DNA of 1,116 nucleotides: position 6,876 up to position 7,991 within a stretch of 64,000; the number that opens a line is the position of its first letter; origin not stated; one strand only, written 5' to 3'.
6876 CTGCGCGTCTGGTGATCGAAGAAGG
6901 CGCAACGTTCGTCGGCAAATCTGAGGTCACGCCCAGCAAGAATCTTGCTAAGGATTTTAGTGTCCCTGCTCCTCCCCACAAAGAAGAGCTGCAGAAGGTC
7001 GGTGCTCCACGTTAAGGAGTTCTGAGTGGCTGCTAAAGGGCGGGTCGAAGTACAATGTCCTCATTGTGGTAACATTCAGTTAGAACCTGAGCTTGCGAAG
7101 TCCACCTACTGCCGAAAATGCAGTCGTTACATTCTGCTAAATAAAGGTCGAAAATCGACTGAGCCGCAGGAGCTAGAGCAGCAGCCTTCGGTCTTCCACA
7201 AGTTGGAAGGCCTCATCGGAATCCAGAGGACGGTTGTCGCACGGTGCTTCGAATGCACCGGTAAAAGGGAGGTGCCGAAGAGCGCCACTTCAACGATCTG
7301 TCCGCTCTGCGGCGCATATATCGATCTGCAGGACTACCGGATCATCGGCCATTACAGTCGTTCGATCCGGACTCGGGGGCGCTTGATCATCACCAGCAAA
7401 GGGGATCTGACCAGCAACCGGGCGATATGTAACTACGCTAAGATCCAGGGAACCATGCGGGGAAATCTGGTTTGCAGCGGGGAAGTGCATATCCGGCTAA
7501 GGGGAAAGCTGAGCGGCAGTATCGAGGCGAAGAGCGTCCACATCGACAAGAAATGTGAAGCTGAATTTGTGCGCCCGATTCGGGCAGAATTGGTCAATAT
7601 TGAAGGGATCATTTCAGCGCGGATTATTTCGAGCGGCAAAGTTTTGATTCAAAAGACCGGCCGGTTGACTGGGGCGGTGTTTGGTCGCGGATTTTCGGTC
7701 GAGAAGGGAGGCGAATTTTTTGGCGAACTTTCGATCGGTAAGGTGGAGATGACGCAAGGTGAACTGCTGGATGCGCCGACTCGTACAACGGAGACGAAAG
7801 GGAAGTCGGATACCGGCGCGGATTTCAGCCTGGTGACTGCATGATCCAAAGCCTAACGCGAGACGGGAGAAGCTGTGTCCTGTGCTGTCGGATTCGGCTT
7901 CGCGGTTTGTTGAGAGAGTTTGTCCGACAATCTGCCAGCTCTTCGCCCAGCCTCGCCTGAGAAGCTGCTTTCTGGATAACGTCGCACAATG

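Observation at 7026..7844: Bactofilin fused to two N-terminal CxxC...CxxC zinc ribbons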

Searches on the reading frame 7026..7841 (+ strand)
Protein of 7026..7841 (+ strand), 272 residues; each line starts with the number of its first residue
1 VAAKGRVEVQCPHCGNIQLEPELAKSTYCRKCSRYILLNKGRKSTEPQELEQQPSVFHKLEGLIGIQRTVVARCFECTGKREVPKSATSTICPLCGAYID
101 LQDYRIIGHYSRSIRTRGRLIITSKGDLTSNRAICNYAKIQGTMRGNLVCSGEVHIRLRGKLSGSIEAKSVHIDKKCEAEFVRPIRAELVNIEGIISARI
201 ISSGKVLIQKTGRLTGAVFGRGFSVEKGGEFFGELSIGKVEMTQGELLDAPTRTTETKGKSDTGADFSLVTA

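Call 3: search_protein_families(library=pfam, proteins=[window:7026-7841:+], max_evalue=1)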
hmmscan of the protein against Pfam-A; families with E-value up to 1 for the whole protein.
window:7026-7841:+ (272 aa): 20 families
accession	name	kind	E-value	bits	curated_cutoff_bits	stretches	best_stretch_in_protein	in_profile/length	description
PF04519.19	Bactofilin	-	2.8e-17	63.2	27.9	2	102-178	17-92/98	Polymer-forming cytoskeletal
PF14319.11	Zn_Tnp_IS91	-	0.0002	21.8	26.3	2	3-34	33-64/90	Transposase zinc-binding domain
PF22289.1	DmmA-like_C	-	0.0018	18.6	27.4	1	9-36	2-28/44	Dimethylamine monooxygenase subunit DmmA-like, C-terminal domain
PF01155.25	HypA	-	0.0045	17.4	28.9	1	67-98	66-95/112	Hydrogenase/urease nickel incorporation, metallochaperone, hypA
PF24460.1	DUF7575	-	0.0093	15.8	28.5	1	8-23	3-17/28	Domain of unknown function (DUF7575)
PF17026.10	zf-RRPl_C4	-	0.013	16.1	28.9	1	9-61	2-45/108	Putative ribonucleoprotein zinc-finger pf C4 type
PF21344.3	Zn_ribbon_LysW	-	0.021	14.9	27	0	92-103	3-14/46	Alpha-aminoadipate carrier protein LysW-like, globular domain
PF08271.17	Zn_Ribbon_TF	-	0.021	14.8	29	1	73-100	2-30/43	TFIIB zinc-binding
PF19134.6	DUF5817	-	0.027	14.9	31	1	9-44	4-39/57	Domain of unknown function (DUF5817)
PF24463.1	DUF7577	-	0.037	14.1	28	0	9-15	3-9/27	Domain of unknown function (DUF7577)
PF10833.13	DUF2572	-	0.037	14.1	23.8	0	139-174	150-186/219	Protein of unknown function (DUF2572)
PF01667.23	Ribosomal_S27e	-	0.05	13.8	24.5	1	7-38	6-38/55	Ribosomal protein S27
PF13248.11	Zn_ribbon_3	-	0.15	12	27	0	8-17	2-11/26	zinc-ribbon domain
PF05605.18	zf-Di19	-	0.19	12.4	27.5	0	85-100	27-42/54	Drought induced 19 protein (Di19), zinc-binding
PF13240.11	Zn_Ribbon_1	-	0.4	11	25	0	11-15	2-6/23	zinc-ribbon domain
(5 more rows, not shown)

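Call 4: search_protein_families(library=ncbifam, proteins=[window:7026-7841:+], max_evalue=1)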
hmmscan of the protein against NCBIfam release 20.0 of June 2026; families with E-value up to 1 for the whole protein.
window:7026-7841:+ (272 aa): 9 families
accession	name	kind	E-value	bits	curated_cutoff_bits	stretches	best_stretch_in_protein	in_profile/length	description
NF041259.1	mono_DmmA_fam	domain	0.00025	21.3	60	1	5-38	48-82/101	dimethylamine monooxygenase subunit DmmA family protein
NF041591.1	CxxC_VVA0879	subfamily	0.0055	16.7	37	1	6-28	19-41/101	VVA0879 family protein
NF047912.1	ECs_2282_CxxC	subfamily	0.023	14.6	37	1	7-34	1-35/60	ECs_2282 family putative zinc-binding protein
TIGR01206.1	lysW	equivalog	0.043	13.7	53.2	0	8-33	2-29/54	lysine biosynthesis protein LysW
NF001629.0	PRK00415.1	equivalog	0.12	11.9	70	1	7-36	13-43/62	30S ribosomal protein S27e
NF058604.1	RtpA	equivalog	0.16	12.1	65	0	5-34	6-31/50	anti-TRAP protein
NF011482.0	PRK14892.1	equivalog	0.18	11.8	109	1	10-37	23-50/101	putative transcription elongation factor Elf1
NF002796.0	PRK02935.1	equivalog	0.48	10.3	108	1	6-51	68-111/118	hypothetical protein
TIGR00100.1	hypA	equivalog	0.82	9.7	88.1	0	6-34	68-95/116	hydrogenase maturation nickel metallochaperone HypA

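Call 5: find_homologous_proteins(query=window:7026-7841:+)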
Query window:7026-7841:+ (272 aa): 242 proteins with E <= 0.001 among 1101 candidates; the best 120 are listed.
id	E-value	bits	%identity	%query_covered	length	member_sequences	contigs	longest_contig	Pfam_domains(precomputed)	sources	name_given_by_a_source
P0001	2.8e-176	602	100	100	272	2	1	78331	PF04519.20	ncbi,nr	ncbi:MAG: polymer-forming cytoskeletal protein [Verrucomicrobia bacterium]|nr:polymer-forming cytosk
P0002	6.4e-176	601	100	100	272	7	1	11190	PF04519.20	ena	-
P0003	3.0e-160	549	90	99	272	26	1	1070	PF04519.20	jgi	jgi:cytoskeletal protein CcmA (bactofilin family)/Zn finger protein HypA/HybF involved in hydrogenas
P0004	3.3e-159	546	90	99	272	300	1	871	PF04519.20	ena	-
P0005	1.8e-151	521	83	100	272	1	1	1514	PF04519.20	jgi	jgi:cytoskeletal protein CcmA (bactofilin family)/Zn finger protein HypA/HybF involved in hydrogenas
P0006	4.7e-147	506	82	100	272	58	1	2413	PF04519.20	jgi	jgi:cytoskeletal protein CcmA (bactofilin family)/predicted RNA-binding Zn-ribbon protein involved i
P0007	7.3e-147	505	82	100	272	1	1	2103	PF04519.20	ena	-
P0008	1.8e-146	504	81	99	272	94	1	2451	PF04519.20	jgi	jgi:cytoskeletal protein CcmA (bactofilin family)/predicted RNA-binding Zn-ribbon protein involved i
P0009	1.3e-145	501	81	100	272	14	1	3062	PF04519.20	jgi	jgi:cytoskeletal protein CcmA (bactofilin family)/predicted RNA-binding Zn-ribbon protein involved i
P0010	3.7e-145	500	79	100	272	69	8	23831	PF04519.20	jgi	jgi:cytoskeletal protein CcmA (bactofilin family)/Zn finger protein HypA/HybF involved in hydrogenas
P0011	3.0e-144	497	81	100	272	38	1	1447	PF04519.20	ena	-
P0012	2.7e-142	490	79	100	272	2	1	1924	PF04519.20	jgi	jgi:cytoskeletal protein CcmA (bactofilin family)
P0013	7.8e-142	489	79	100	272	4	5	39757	PF04519.20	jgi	jgi:cytoskeletal protein CcmA (bactofilin family)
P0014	3.6e-140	484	78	100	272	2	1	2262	PF04519.20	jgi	-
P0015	2.2e-139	481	69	99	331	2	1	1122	PF14319.12,PF04519.20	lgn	-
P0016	2.5e-138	477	66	100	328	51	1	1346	PF14319.12,PF04519.20,PF17026.11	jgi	jgi:cytoskeletal protein CcmA (bactofilin family)/predicted RNA-binding Zn-ribbon protein involved i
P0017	4.1e-138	477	69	99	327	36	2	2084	PF14319.12,PF04519.20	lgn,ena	-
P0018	7.1e-138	476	63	88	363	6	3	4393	PF14319.12,PF05265.21,PF19134.7,PF04519.20,PF17026.11,PF02150.22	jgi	jgi:cytoskeletal protein CcmA (bactofilin family)/ribosomal protein S27E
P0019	1.4e-137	475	68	99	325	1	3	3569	PF14319.12,PF19134.7,PF01155.26,PF04519.20,PF17026.11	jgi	jgi:cytoskeletal protein CcmA (bactofilin family)/Zn finger protein HypA/HybF involved in hydrogenas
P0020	2.3e-135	468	62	90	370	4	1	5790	PF14319.12,PF19134.7,PF01155.26,PF04519.20,PF01667.24,PF17026.11,PF02150.22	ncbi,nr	ncbi:MAG: polymer-forming cytoskeletal protein [Verrucomicrobia bacterium]|nr:polymer-forming cytosk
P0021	3.7e-135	467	76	100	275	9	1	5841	PF04519.20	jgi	jgi:cytoskeletal protein CcmA (bactofilin family)/predicted RNA-binding Zn-ribbon protein involved i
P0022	2.8e-134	464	74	100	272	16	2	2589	PF04519.20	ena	-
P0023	3.7e-134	464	76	100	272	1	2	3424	PF04519.20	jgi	jgi:cytoskeletal protein CcmA (bactofilin family)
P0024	1.1e-132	459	74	100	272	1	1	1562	PF04519.20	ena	-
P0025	9.2e-132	456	73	100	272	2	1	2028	PF04519.20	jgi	jgi:cytoskeletal protein CcmA (bactofilin family)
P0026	9.3e-132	456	74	100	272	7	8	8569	PF04519.20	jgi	jgi:cytoskeletal protein CcmA (bactofilin family)/Zn finger protein HypA/HybF involved in hydrogenas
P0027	3.3e-131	454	73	100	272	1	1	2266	PF04519.20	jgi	jgi:cytoskeletal protein CcmA (bactofilin family)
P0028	1.6e-130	452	74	100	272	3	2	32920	PF04519.20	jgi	jgi:cytoskeletal protein CcmA (bactofilin family)/Zn finger protein HypA/HybF involved in hydrogenas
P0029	3.3e-130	451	72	100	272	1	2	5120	PF04519.20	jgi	jgi:cytoskeletal protein CcmA (bactofilin family)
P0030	3.4e-130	451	75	97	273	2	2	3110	PF04519.20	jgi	jgi:cytoskeletal protein CcmA (bactofilin family)/predicted RNA-binding Zn-ribbon protein involved i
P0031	1.6e-129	449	72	100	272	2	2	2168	PF04519.20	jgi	-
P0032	1.7e-129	448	72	100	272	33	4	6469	PF04519.20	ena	-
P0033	7.0e-129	447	75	99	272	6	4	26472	PF04519.20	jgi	jgi:cytoskeletal protein CcmA (bactofilin family)/predicted RNA-binding Zn-ribbon protein involved i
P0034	1.5e-128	445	71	100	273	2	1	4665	PF04519.20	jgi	jgi:cytoskeletal protein CcmA (bactofilin family)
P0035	2.4e-128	445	72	100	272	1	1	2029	PF04519.20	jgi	-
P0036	7.3e-128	443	72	100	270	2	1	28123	PF04519.20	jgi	jgi:cytoskeletal protein CcmA (bactofilin family)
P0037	1.4e-127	442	70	99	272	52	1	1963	PF04519.20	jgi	jgi:cytoskeletal protein CcmA (bactofilin family)/predicted RNA-binding Zn-ribbon protein involved i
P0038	1.6e-127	442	76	100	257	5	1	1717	PF04519.20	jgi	jgi:cytoskeletal protein CcmA (bactofilin family)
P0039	1.8e-127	442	71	100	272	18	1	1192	PF04519.20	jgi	-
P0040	2.0e-127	442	69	91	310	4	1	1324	PF14319.12,PF19134.7,PF04519.20,PF17026.11,PF02150.22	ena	-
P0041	2.2e-127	442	72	100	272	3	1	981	PF04519.20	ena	-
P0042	5.6e-127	440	72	100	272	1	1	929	PF04519.20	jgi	jgi:cytoskeletal protein CcmA (bactofilin family)/predicted RNA-binding Zn-ribbon protein involved i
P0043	1.4e-126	439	73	100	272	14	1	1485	PF04519.20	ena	-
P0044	2.6e-126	438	71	100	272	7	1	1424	PF04519.20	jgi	jgi:cytoskeletal protein CcmA (bactofilin family)/predicted RNA-binding Zn-ribbon protein involved i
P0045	5.4e-126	437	71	100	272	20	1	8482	PF04519.20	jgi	jgi:cytoskeletal protein CcmA (bactofilin family)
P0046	1.2e-125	436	69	100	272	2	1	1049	PF04519.20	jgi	jgi:cytoskeletal protein CcmA (bactofilin family)/Zn finger protein HypA/HybF involved in hydrogenas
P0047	1.8e-125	435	71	100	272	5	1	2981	PF14319.12,PF04519.20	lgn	-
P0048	2.3e-124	432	71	100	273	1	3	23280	PF04519.20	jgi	jgi:cytoskeletal protein CcmA (bactofilin family)/Zn finger protein HypA/HybF involved in hydrogenas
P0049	2.4e-124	432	69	100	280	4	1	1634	PF14319.12,PF04519.20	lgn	-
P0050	9.5e-123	426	67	87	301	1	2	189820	PF14319.12,PF19134.7,PF04519.20,PF02150.22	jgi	-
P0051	1.3e-122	426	70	100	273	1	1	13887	PF04519.20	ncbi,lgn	ncbi:MAG TPA: polymer-forming cytoskeletal protein [Chthoniobacterales bacterium]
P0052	3.5e-122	425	68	92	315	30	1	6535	PF19134.7,PF04519.20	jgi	-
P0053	7.5e-122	423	71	100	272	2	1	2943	PF04519.20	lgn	-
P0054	1.0e-121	423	68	100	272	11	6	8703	PF04519.20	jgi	-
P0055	4.5e-121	421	68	88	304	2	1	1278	PF19134.7,PF01155.26,PF04519.20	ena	-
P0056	7.7e-121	420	65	89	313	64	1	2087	PF14319.12,PF19134.7,PF04519.20,PF02150.22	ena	-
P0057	8.6e-121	420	66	91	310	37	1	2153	PF14319.12,PF19134.7,PF01155.26,PF04519.20,PF17026.11,PF02150.22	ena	-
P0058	1.8e-120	419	66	89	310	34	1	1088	PF04519.20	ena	-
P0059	2.2e-120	419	66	89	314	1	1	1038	PF14319.12,PF19134.7,PF04519.20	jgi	jgi:cytoskeletal protein CcmA (bactofilin family)/predicted RNA-binding Zn-ribbon protein involved i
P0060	2.3e-120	419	63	92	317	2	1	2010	PF19134.7,PF04519.20,PF17026.11,PF08271.18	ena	-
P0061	3.6e-120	418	70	100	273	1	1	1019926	PF14319.12,PF04519.20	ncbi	-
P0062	4.0e-120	418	66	89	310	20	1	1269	PF14319.12,PF01155.26,PF04519.20,PF08271.18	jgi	jgi:cytoskeletal protein CcmA (bactofilin family)/predicted RNA-binding Zn-ribbon protein involved i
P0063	2.5e-119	415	69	90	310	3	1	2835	PF14319.12,PF19134.7,PF01155.26,PF04519.20,PF02150.22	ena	-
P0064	2.8e-119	415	68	100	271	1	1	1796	PF04519.20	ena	-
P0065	4.4e-119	414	66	89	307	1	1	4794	PF14319.12,PF19134.7,PF04519.20,PF17026.11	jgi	jgi:cytoskeletal protein CcmA (bactofilin family)/predicted RNA-binding Zn-ribbon protein involved i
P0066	1.3e-118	413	64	89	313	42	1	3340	PF19134.7,PF04519.20,PF02150.22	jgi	jgi:cytoskeletal protein CcmA (bactofilin family)/predicted RNA-binding Zn-ribbon protein involved i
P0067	3.0e-118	412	65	89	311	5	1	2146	PF14319.12,PF19134.7,PF04519.20,PF02150.22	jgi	jgi:cytoskeletal protein CcmA (bactofilin family)/predicted RNA-binding Zn-ribbon protein involved i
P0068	1.2e-117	410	73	92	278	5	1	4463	PF04519.20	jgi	jgi:cytoskeletal protein CcmA (bactofilin family)/ribosomal protein S27AE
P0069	1.8e-117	409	68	88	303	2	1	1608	PF14319.12,PF19134.7,PF01155.26,PF04519.20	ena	-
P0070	2.2e-116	406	66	89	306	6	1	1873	PF14319.12,PF19134.7,PF04519.20,PF17026.11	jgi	jgi:cytoskeletal protein CcmA (bactofilin family)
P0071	2.4e-115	402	66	88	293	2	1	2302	PF14319.12,PF22910.2,PF19134.7,PF01155.26,PF04519.20,PF02150.22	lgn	-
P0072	3.8e-115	402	66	100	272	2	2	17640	PF04519.20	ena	-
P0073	1.4e-114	400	68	86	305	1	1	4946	PF19134.7,PF01155.26,PF21344.4,PF04519.20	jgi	jgi:cytoskeletal protein CcmA (bactofilin family)/predicted RNA-binding Zn-ribbon protein involved i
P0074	1.8e-114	399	65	100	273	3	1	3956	PF04519.20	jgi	jgi:cytoskeletal protein CcmA (bactofilin family)/predicted RNA-binding Zn-ribbon protein involved i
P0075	3.1e-114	399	66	100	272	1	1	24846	PF04519.20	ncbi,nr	ncbi:MAG: polymer-forming cytoskeletal protein [Verrucomicrobia bacterium]|nr:polymer-forming cytosk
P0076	8.5e-114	397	67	100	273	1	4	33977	PF04519.20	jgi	jgi:cytoskeletal protein CcmA (bactofilin family)/Zn finger protein HypA/HybF involved in hydrogenas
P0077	9.5e-114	397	67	100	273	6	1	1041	PF04519.20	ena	-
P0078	2.5e-113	396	65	87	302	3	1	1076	PF14319.12,PF22910.2,PF19134.7,PF01155.26,PF04519.20,PF08271.18,PF02150.22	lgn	-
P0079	2.6e-113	395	62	89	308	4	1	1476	PF14319.12,PF19134.7,PF01155.26,PF04519.20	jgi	jgi:cytoskeletal protein CcmA (bactofilin family)/Zn finger protein HypA/HybF involved in hydrogenas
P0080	4.3e-113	395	62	89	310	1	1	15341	PF14319.12,PF19134.7,PF01155.26,PF04519.20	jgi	jgi:cytoskeletal protein CcmA (bactofilin family)/predicted RNA-binding Zn-ribbon protein involved i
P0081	4.4e-113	395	62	88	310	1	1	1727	PF14319.12,PF19134.7,PF01155.26,PF04519.20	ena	-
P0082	5.0e-113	395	67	86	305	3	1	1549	PF19134.7,PF01155.26,PF04519.20,PF17026.11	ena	-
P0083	1.7e-112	393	66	100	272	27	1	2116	PF04519.20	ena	-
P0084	2.3e-112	392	67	100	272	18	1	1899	PF04519.20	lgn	-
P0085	3.1e-112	392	67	100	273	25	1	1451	PF04519.20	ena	-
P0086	7.1e-112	391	67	86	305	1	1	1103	PF19134.7,PF01155.26,PF04519.20,PF17026.11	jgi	-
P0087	1.3e-111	390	66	100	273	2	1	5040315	PF04519.20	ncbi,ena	-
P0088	1.6e-111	390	66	100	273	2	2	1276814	PF04519.20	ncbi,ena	-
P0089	1.6e-111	390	67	100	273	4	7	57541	PF04519.20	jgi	jgi:cytoskeletal protein CcmA (bactofilin family)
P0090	1.6e-111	390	66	100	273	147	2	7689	PF04519.20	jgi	jgi:cytoskeletal protein CcmA (bactofilin family)/Zn finger protein HypA/HybF involved in hydrogenas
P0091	2.4e-111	389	66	100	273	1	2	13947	PF04519.20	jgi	jgi:cytoskeletal protein CcmA (bactofilin family)/Zn finger protein HypA/HybF involved in hydrogenas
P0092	3.2e-111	389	66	100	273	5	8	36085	PF04519.20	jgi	jgi:cytoskeletal protein CcmA (bactofilin family)/Zn finger protein HypA/HybF involved in hydrogenas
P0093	1.4e-110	386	65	100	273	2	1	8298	PF04519.20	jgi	jgi:cytoskeletal protein CcmA (bactofilin family)/Zn finger protein HypA/HybF involved in hydrogenas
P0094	2.1e-110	386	63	88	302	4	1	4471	PF22910.2,PF01155.26,PF04519.20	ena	-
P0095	7.7e-110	384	67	96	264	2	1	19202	PF04519.20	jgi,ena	-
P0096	1.3e-109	383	64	99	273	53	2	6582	PF04519.20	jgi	-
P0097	1.6e-109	383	65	99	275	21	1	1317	PF04519.20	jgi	jgi:cytoskeletal protein CcmA (bactofilin family)/predicted RNA-binding Zn-ribbon protein involved i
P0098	3.2e-109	382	60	100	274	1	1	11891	PF04519.20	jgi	jgi:cytoskeletal protein CcmA (bactofilin family)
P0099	1.3e-108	380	61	87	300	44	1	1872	PF22910.2,PF01155.26,PF04519.20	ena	-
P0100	2.1e-108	379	64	99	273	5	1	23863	PF04519.20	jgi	jgi:cytoskeletal protein CcmA (bactofilin family)/predicted RNA-binding Zn-ribbon protein involved i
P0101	1.4e-107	377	63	99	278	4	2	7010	PF04519.20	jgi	jgi:cytoskeletal protein CcmA (bactofilin family)/predicted RNA-binding Zn-ribbon protein involved i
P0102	6.2e-107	375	64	99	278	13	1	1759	PF04519.20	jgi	jgi:cytoskeletal protein CcmA (bactofilin family)/predicted RNA-binding Zn-ribbon protein involved i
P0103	1.3e-106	374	63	99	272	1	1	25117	PF04519.20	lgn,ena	-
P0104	5.0e-106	372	63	99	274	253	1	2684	PF04519.20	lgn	-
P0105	1.4e-105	370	56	89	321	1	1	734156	PF14319.12,PF19134.7,PF04519.20,PF02150.22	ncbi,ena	-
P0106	9.7e-103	361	57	90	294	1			PF19134.7,PF04519.20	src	-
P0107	3.3e-102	359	60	88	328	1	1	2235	PF19134.7,PF04519.20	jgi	jgi:cytoskeletal protein CcmA (bactofilin family)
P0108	3.6e-101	356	56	96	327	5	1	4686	PF22910.2,PF04519.20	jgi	jgi:cytoskeletal protein CcmA (bactofilin family)/ribosomal protein L40E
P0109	2.5e-100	353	57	87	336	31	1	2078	PF22910.2,PF04519.20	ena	-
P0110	3.6e-100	352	56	97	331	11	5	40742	PF04519.20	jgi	jgi:cytoskeletal protein CcmA (bactofilin family)/ribosomal protein L40E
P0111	1.5e-99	350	52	96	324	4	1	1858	PF22910.2,PF04519.20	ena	-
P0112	3.4e-99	349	53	96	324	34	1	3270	PF22910.2,PF04519.20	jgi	-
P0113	6.4e-99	348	58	87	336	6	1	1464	PF22910.2,PF04519.20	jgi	-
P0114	1.1e-98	348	59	87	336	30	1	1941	PF22910.2,PF04519.20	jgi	-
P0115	1.3e-98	347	59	86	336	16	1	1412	PF22910.2,PF19134.7,PF04519.20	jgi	-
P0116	3.3e-98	346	56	92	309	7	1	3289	PF22910.2,PF04519.20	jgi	jgi:cytoskeletal protein CcmA (bactofilin family)/ribosomal protein L37AE/L43A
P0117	7.8e-98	345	67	88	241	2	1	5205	PF04519.20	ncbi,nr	ncbi:MAG: polymer-forming cytoskeletal protein, partial [Verrucomicrobia bacterium]|nr:polymer-formi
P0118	1.3e-97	344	58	88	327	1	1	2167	PF04519.20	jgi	jgi:cytoskeletal protein CcmA (bactofilin family)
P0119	2.5e-97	343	58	86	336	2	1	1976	PF22910.2,PF04519.20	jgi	jgi:cytoskeletal protein CcmA (bactofilin family)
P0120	9.1e-97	341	54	95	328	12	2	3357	PF04519.20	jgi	jgi:cytoskeletal protein CcmA (bactofilin family)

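Call 8: find_encoding_contigs(protein=P0087, flank=8000, max_places=3)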
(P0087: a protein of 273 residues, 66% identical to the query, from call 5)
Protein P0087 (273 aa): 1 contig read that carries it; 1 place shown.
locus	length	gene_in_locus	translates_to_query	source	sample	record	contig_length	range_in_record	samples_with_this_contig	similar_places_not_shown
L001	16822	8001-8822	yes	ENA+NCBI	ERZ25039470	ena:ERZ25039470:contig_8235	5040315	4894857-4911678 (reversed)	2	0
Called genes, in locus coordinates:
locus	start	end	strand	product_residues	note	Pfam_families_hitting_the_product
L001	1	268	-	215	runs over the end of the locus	PF06736:TMEM175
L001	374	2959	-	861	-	PF00521:DNA_topoisoIV, PF03989:DNA_gyraseA_C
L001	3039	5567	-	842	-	PF02518:HATPase_c, PF00204:DNA_gyraseB, PF01751:Toprim, PF00986:DNA_gyraseB_C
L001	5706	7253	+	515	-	PF07992:Pyr_redox_2, PF12831:FAD_oxidored (faint), PF13738:Pyr_redox_3 (weak), PF00070:Pyr_redox, PF02852:Pyr_redox_dim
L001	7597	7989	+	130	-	PF04519:Bactofilin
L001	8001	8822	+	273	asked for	PF04519:Bactofilin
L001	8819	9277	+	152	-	PF16798:DUF5069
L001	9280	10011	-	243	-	PF09976:TPR_21 (faint), PF13174:TPR_6 (faint), PF13428:TPR_14 (faint), PF13432:TPR_16 (weak)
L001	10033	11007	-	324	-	PF00291:PALP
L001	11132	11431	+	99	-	PF01329:Pterin_4a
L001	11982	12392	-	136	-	PF13291:ACT_4 (faint), PF13840:ACT_7 (faint), PF19571:ACT_8, PF01842:ACT, PF22629:ACT_AHAS_ss (faint)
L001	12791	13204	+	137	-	PF00164:Ribosom_S12_S23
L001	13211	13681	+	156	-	PF00177:Ribosomal_S7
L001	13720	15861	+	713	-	PF00009:GTP_EFTU, PF22042:EF-G_D2, PF03144:GTP_EFTU_D2, PF14492:EFG_III, PF16658:RF3_C, PF03764:EFG_IV, PF00679:EFG_C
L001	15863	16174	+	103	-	PF00338:Ribosomal_S10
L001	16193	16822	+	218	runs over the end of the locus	PF00297:Ribosomal_L3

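Call 9: find_encoding_contigs(protein=P0105, flank=8000, max_places=3)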
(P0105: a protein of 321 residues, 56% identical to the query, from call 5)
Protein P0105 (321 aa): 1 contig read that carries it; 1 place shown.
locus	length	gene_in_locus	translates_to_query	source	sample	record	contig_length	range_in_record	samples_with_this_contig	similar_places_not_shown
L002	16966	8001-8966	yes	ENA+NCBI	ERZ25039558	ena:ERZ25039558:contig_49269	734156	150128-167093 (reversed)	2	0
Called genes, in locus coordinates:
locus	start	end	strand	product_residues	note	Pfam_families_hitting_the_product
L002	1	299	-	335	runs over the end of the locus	PF00303:Thymidylat_synt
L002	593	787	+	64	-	-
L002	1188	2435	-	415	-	-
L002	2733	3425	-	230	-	-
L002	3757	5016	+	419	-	PF00069:Pkinase, PF07714:PK_Tyr_Ser-Thr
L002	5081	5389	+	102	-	-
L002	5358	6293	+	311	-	PF16884:ADH_N_2, PF00107:ADH_zinc_N, PF13602:ADH_zinc_N_2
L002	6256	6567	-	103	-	-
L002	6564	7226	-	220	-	-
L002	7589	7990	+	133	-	PF04519:Bactofilin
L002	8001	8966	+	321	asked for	PF02150:Zn_ribbon_RPB9 (faint), PF14319:Zn_Tnp_IS91 (faint), PF19134:DUF5817 (faint), PF04519:Bactofilin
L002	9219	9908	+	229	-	PF00440:TetR_N, PF09209:CecR_C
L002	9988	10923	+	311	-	PF25917:BSH_RND, PF25973:BSH_CzcB, PF25881:HH_YBHG, PF25885:HH_EMRA, PF25876:HH_MFP_RND, PF25954:Beta-barrel_RND_2 (weak), PF25990:Beta-barrel_YknX (weak)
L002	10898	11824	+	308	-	PF00005:ABC_tran, PF13304:AAA_21 (weak)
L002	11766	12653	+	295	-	PF00005:ABC_tran, PF13304:AAA_21 (faint)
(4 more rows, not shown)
